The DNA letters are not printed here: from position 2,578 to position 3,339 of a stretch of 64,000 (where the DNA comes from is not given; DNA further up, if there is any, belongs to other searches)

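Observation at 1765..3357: Paralogous membrane-anchored surface enzymes: one shared N-terminal module, different polysaccharide-lyase-like heads (beta-helix copy)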

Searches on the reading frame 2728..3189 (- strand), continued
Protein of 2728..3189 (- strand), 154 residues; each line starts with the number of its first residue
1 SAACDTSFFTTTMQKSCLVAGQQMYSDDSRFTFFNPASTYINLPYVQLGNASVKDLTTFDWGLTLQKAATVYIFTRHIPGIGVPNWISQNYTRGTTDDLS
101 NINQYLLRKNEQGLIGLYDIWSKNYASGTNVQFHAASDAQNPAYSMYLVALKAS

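Call 69: find_related_loci(query=A6, collection=metagenome_contigs, flank=6000)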
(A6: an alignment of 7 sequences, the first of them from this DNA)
Query A6 (154 aa) in metagenome_contigs; peptide patterns used: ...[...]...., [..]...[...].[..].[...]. (x = any residue, [..] = any of these).
188 stretches matched a pattern, but none encodes a relative of the query by tblastn (E <= 1e-3).
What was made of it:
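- Tried and rejected: With a narrower alignment it found nothing (call 69).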

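Call 71: search_protein_families(library=phrogs, proteins=[window:2728-3189:-], max_evalue=0.1)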
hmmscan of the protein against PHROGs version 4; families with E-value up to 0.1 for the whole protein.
seq(154 aa): 0 families
